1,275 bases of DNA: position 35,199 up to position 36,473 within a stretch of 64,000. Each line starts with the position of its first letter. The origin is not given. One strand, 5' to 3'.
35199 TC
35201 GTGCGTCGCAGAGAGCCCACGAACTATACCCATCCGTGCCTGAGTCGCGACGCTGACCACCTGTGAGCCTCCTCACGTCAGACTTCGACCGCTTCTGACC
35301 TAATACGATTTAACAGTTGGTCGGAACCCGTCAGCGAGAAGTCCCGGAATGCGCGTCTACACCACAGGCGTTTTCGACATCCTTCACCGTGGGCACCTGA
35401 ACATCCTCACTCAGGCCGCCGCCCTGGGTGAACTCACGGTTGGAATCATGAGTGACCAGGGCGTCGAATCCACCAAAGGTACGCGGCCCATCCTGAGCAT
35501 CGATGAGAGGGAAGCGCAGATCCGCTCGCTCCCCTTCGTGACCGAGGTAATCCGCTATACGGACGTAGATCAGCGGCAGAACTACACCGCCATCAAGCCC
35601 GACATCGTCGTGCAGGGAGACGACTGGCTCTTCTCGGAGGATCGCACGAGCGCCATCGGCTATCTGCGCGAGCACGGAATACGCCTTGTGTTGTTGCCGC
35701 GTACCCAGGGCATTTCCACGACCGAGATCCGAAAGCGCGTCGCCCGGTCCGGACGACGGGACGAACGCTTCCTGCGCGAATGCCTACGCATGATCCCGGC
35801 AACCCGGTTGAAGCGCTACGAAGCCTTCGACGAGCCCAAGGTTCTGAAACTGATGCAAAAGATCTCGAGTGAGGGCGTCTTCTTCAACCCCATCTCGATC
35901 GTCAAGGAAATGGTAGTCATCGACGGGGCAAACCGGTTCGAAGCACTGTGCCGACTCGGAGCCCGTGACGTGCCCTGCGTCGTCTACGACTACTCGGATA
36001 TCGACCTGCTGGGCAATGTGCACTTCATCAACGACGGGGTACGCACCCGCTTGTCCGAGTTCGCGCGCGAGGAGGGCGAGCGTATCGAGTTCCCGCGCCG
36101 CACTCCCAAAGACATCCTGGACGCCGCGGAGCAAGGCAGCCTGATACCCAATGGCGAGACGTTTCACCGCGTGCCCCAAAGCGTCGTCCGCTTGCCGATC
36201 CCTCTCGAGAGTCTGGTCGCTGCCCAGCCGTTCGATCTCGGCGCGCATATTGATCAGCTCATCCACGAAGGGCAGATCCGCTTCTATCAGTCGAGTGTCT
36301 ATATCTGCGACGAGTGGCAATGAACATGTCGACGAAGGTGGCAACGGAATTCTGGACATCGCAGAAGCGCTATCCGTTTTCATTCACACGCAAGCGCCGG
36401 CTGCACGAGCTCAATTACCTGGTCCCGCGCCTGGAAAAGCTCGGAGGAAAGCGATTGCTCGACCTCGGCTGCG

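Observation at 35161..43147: Teichoic-acid-like phospho-polyol transfer cluster between pilR and pilA: candidate pilin or envelope phosphoform system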

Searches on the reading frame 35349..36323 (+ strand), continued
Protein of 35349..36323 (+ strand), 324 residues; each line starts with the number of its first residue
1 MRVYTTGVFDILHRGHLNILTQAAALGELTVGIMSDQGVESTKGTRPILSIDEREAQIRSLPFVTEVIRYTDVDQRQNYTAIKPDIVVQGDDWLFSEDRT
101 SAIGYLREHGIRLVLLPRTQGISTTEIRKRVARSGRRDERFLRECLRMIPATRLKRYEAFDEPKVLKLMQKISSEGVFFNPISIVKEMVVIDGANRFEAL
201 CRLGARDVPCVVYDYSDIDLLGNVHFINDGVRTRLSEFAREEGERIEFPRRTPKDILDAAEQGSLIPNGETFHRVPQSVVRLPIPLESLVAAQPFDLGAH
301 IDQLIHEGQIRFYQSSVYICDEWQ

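Call 23: search_solved_structures(query=A1, max_evalue=1, show_alignments=0)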
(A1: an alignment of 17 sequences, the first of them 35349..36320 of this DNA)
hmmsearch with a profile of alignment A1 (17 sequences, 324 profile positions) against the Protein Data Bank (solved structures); distinct sequences matched with E-value up to 1: 41.
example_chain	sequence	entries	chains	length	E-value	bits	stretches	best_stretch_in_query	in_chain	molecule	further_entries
5x3d_A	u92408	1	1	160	4.3e-22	81.6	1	3-131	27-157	Phosphoenolpyruvate phosphomutase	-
3elb_A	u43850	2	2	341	4.8e-22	81.4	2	1-131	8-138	Ethanolamine-phosphate cytidylyltransferase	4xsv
1coz_A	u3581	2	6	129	1.1e-17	67.1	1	2-131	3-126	PROTEIN (GLYCEROL-3-PHOSPHATE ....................) | glycerol-3-phosphate cytidylyltransferase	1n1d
5x9q_A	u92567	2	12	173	2.5e-16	62.6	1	3-134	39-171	Putative cytidylyltransferase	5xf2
2b7l_A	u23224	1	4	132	1.3e-13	53.7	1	2-130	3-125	glycerol-3-phosphate cytidylyltransferase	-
3glv_A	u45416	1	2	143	6.3e-12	48.2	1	1-121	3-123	Lipopolysaccharide core biosynthesis protein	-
4mvd_B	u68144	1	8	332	2.8e-11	46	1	1-174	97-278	Choline-phosphate cytidylyltransferase A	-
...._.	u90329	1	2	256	4.8e-11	45.3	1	142-225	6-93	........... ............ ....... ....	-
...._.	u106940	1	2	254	5.3e-11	45.1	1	142-225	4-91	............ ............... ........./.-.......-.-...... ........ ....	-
3hl4_A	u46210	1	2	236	1.2e-10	43.9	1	1-134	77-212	Choline-phosphate cytidylyltransferase A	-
4zcp_A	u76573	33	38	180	1.5e-10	43.7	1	3-133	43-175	Cholinephosphate cytidylyltransferase | Choline-phosphate cytidylyltransferase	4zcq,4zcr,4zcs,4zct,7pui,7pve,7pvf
9hsg_A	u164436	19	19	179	1.5e-10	43.7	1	3-132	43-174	choline-phosphate cytidylyltransferase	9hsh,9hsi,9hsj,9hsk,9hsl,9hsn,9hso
9hsm_A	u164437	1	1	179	1.5e-10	43.7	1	3-132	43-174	choline-phosphate cytidylyltransferase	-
4mvc_A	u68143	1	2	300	1.8e-10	43.4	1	1-134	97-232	Choline-phosphate cytidylyltransferase A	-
5uje_A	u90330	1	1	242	1.1e-09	40.8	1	141-210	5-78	SbnI protein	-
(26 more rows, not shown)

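Call 26: find_encoding_contigs(protein=P0047, flank=10000, max_places=1)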
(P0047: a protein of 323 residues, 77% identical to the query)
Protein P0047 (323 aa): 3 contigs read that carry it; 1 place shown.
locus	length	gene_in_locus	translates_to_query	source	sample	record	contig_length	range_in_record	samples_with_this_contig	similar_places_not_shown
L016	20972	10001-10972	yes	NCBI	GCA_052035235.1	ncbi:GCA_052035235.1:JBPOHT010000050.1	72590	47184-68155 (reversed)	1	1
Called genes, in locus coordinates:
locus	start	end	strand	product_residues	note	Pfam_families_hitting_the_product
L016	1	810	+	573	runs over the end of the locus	PF01464:SLT, PF23473:LysM3_LYK4_5 (faint), PF01476:LysM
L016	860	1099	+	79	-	-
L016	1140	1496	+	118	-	PF08818:DUF1801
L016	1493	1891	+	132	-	-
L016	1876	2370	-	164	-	PF04306:DUF456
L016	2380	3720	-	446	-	PF06057:VirJ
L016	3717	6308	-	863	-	PF03706:LPG_synthase_TM, PF09924:LPG_synthase_C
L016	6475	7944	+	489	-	PF11815:DUF3336, PF01734:Patatin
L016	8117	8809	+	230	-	PF00440:TetR_N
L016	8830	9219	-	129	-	-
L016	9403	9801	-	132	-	PF01741:MscL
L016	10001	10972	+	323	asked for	PF01467:CTP_transf_like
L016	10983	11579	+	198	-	PF01728:FtsJ (weak), PF08242:Methyltransf_12 (weak)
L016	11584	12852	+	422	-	-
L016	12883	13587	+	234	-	PF02096:60KD_IMP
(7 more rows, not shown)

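Call 27: find_encoding_contigs(protein=P0010, flank=10000, max_places=1)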
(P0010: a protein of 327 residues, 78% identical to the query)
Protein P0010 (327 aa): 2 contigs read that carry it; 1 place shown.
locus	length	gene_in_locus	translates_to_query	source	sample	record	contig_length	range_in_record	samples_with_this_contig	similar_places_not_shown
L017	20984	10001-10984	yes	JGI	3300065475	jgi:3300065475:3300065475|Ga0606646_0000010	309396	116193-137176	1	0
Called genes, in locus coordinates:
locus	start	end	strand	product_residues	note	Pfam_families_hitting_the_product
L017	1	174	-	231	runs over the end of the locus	-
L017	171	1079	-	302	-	PF00005:ABC_tran, PF13304:AAA_21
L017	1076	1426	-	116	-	PF00392:GntR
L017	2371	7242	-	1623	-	PF12819:Malectin_like (faint), PF17803:Cadherin_4 (weak), PF17963:Big_9, PF11721:Malectin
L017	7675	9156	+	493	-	-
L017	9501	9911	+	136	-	-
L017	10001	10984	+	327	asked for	PF01467:CTP_transf_like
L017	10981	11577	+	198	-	PF13649:Methyltransf_25 (weak), PF08242:Methyltransf_12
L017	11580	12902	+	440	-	-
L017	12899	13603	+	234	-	PF02096:60KD_IMP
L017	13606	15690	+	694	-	-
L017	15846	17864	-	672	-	PF04879:Molybdop_Fe4S4, PF00384:Molybdopterin, PF01568:Molydop_binding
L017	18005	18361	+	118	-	PF01253:SUI1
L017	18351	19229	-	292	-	PF00892:EamA, PF03151:TPT (weak), PF00892:EamA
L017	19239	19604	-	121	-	-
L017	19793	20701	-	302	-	-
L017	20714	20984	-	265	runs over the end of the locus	PF00106:adh_short, PF08659:KR, PF13561:adh_short_C2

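Call 28: find_encoding_contigs(protein=P0099, flank=10000, max_places=1)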
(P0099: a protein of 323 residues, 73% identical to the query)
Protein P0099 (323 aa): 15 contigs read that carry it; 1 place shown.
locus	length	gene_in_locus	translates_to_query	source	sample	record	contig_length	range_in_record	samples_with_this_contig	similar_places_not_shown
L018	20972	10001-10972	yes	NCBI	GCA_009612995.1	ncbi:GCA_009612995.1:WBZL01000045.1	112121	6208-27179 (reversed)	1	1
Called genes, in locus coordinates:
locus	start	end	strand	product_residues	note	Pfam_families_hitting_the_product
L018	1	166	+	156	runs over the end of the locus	PF00293:NUDIX, PF14815:NUDIX_4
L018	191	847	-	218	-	PF05724:TPMT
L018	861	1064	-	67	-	PF03884:YacG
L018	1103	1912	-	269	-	PF07072:ZapD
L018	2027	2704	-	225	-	PF01121:CoaE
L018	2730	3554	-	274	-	PF06750:A24_N_bact, PF01478:Peptidase_A24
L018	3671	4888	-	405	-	PF28597:T2SSF_N (weak), PF00482:T2SSF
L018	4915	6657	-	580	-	PF05157:MshEN, PF00437:T2SSE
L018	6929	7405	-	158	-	PF07963:N_methyl, PF00114:Pilin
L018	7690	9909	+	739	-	PF02995:DUF229 (faint), PF00884:Sulfatase, PF01663:Phosphodiest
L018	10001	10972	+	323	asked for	PF01467:CTP_transf_like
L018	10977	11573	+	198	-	PF13489:Methyltransf_23 (weak), PF01728:FtsJ (weak), PF13649:Methyltransf_25 (weak), PF08242:Methyltransf_12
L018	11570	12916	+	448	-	-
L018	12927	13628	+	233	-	PF02096:60KD_IMP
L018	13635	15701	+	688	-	-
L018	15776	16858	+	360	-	PF02796:HTH_7 (faint), PF13384:HTH_23, PF13518:HTH_28, PF13551:HTH_29, PF13565:HTH_32, PF13358:DDE_3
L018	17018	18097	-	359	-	PF05598:DUF772, PF01609:DDE_Tnp_1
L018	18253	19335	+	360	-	PF13384:HTH_23, PF13518:HTH_28, PF13551:HTH_29, PF13565:HTH_32, PF13358:DDE_3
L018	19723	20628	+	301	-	PF00078:RVT_1 (weak)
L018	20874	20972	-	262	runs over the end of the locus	PF00561:Abhydrolase_1, PF12697:Abhydrolase_6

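Call 29: find_encoding_contigs(protein=P0007, flank=10000, max_places=1)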
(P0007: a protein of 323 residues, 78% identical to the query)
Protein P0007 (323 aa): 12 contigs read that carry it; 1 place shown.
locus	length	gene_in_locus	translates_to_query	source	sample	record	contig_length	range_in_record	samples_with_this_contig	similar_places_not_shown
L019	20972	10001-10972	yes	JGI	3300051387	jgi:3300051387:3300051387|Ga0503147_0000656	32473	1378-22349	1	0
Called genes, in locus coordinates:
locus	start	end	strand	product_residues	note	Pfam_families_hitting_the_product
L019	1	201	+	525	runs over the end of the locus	?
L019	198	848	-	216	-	PF12697:Abhydrolase_6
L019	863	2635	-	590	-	PF01336:tRNA_anti-codon, PF00152:tRNA-synt_2, PF02938:GAD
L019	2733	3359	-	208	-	PF04367:DUF502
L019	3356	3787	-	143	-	PF09723:Zn_ribbon_8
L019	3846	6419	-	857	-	PF02861:Clp_N, PF23569:NBD_SMAX1 (weak), PF00004:AAA, PF17871:AAA_lid_9, PF00004:AAA, PF07724:AAA_2, PF07728:AAA_5, PF10431:ClpB_D2-small, +8 more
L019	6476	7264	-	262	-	PF02535:Zip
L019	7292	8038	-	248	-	PF02578:Cu-oxidase_4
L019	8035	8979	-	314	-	PF01479:S4, PF00849:PseudoU_synth_2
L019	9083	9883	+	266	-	PF13512:TPR_18, PF13525:YfiO, PF13174:TPR_6 (faint), PF13428:TPR_14 (faint)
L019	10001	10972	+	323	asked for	PF01467:CTP_transf_like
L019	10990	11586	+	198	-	PF08242:Methyltransf_12 (weak)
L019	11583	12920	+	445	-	-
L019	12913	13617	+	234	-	PF02096:60KD_IMP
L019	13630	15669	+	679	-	PF00884:Sulfatase (weak)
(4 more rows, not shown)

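Call 78: search_protein_families(library=pfam, proteins=[L012:7922-9853:-, L012:6863-7912:-, L012:3672-5450:-, L012:15724-16707:+, L012:16704-17699:+, L012:17725-19062:+], max_evalue=0.01)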
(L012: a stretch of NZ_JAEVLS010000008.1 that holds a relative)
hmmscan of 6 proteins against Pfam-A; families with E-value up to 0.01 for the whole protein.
L012:7922-9853:- (643 aa): 0 families

L012:6863-7912:- (349 aa): 0 families

L012:3672-5450:- (592 aa): 6 families
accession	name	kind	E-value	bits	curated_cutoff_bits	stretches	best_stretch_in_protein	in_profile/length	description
PF02562.22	PhoH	-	8.8e-95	316.4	27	1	374-577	2-205/205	PhoH-like protein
PF13604.12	AAA_30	-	1.6e-07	31.7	27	1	379-530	4-128/191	AAA domain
PF13245.12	AAA_19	-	3.1e-07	31.1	25.1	1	385-530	5-129/134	AAA domain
PF00270.35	DEAD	-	0.00038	20.7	26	1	379-429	2-53/167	DEAD/DEAH box helicase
PF01695.23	IstB_IS21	-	0.0019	18.2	24.1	1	395-418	96-119/238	IstB-like ATP binding protein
PF13401.12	AAA_22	-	0.0057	17.4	27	0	395-515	9-108/130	AAA domain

L012:15724-16707:+ (327 aa): 0 families

L012:16704-17699:+ (331 aa): 1 family
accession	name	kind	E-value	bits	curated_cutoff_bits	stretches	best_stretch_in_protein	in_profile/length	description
PF01557.24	FAA_hydrolase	-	2.9e-09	37.4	23.9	1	151-297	43-184/214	Fumarylacetoacetate (FAA) hydrolase C-terminal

L012:17725-19062:+ (445 aa): 4 families
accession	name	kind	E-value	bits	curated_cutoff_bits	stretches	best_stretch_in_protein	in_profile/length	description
PF21216.2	PepQ_N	-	3.4e-51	173.6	27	1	12-159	2-152/152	Xaa-Pro dipeptidase, N-terminal domain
PF00557.29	Peptidase_M24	-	8.1e-43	147.1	23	1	170-429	1-207/208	Metallopeptidase family M24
PF05195.22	AMP_N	-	0.00035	20.7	24.6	1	28-123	9-109/121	Aminopeptidase P, N-terminal domain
PF12672.12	DUF3793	-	0.0014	19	25.1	1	305-354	67-119/167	Protein of unknown function (DUF3793)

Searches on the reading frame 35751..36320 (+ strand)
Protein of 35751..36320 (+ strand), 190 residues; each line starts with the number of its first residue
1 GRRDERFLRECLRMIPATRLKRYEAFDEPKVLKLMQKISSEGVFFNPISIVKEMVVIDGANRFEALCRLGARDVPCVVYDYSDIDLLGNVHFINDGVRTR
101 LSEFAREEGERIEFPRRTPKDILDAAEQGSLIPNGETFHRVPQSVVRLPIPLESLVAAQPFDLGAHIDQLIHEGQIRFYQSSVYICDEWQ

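Call 83: search_solved_structures(query=A8, max_evalue=0.01, show_alignments=4)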
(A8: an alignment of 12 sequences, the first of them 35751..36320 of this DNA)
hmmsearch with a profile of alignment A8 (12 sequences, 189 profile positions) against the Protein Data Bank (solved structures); distinct sequences matched with E-value up to 0.01: 13.
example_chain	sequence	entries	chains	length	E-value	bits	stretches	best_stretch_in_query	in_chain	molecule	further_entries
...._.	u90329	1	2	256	8e-13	51.4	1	8-82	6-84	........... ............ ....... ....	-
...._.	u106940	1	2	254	8.8e-13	51.3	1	9-82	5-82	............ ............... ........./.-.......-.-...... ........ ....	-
5uje_A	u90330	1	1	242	1.3e-11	47.5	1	8-76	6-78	SbnI protein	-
5x0b_A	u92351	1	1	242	1e-08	38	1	14-86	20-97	Free serine kinase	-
1vk1_A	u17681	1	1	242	3.4e-08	36.3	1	13-83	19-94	Conserved hypothetical protein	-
5x0j_A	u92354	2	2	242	5.2e-08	35.7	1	15-86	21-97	Free serine kinase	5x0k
5x0e_A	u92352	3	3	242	8.3e-08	35.1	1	15-86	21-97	Free serine kinase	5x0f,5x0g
7nfu_A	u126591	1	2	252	0.00074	22.2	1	5-146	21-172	Nucleoid occlusion protein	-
7ol9_A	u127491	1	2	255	0.001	21.7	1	20-145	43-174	Nucleoid occlusion protein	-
7ng0_A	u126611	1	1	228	0.0015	21.2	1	22-146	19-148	Nucleoid occlusion protein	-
5k5a_B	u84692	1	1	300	0.0027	20.4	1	33-102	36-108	ParB domain protein nuclease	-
5k5d_B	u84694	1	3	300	0.0028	20.3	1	32-102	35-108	ParB domain protein nuclease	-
7o0n_A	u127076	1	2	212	0.0041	19.8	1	25-87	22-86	ParB family protein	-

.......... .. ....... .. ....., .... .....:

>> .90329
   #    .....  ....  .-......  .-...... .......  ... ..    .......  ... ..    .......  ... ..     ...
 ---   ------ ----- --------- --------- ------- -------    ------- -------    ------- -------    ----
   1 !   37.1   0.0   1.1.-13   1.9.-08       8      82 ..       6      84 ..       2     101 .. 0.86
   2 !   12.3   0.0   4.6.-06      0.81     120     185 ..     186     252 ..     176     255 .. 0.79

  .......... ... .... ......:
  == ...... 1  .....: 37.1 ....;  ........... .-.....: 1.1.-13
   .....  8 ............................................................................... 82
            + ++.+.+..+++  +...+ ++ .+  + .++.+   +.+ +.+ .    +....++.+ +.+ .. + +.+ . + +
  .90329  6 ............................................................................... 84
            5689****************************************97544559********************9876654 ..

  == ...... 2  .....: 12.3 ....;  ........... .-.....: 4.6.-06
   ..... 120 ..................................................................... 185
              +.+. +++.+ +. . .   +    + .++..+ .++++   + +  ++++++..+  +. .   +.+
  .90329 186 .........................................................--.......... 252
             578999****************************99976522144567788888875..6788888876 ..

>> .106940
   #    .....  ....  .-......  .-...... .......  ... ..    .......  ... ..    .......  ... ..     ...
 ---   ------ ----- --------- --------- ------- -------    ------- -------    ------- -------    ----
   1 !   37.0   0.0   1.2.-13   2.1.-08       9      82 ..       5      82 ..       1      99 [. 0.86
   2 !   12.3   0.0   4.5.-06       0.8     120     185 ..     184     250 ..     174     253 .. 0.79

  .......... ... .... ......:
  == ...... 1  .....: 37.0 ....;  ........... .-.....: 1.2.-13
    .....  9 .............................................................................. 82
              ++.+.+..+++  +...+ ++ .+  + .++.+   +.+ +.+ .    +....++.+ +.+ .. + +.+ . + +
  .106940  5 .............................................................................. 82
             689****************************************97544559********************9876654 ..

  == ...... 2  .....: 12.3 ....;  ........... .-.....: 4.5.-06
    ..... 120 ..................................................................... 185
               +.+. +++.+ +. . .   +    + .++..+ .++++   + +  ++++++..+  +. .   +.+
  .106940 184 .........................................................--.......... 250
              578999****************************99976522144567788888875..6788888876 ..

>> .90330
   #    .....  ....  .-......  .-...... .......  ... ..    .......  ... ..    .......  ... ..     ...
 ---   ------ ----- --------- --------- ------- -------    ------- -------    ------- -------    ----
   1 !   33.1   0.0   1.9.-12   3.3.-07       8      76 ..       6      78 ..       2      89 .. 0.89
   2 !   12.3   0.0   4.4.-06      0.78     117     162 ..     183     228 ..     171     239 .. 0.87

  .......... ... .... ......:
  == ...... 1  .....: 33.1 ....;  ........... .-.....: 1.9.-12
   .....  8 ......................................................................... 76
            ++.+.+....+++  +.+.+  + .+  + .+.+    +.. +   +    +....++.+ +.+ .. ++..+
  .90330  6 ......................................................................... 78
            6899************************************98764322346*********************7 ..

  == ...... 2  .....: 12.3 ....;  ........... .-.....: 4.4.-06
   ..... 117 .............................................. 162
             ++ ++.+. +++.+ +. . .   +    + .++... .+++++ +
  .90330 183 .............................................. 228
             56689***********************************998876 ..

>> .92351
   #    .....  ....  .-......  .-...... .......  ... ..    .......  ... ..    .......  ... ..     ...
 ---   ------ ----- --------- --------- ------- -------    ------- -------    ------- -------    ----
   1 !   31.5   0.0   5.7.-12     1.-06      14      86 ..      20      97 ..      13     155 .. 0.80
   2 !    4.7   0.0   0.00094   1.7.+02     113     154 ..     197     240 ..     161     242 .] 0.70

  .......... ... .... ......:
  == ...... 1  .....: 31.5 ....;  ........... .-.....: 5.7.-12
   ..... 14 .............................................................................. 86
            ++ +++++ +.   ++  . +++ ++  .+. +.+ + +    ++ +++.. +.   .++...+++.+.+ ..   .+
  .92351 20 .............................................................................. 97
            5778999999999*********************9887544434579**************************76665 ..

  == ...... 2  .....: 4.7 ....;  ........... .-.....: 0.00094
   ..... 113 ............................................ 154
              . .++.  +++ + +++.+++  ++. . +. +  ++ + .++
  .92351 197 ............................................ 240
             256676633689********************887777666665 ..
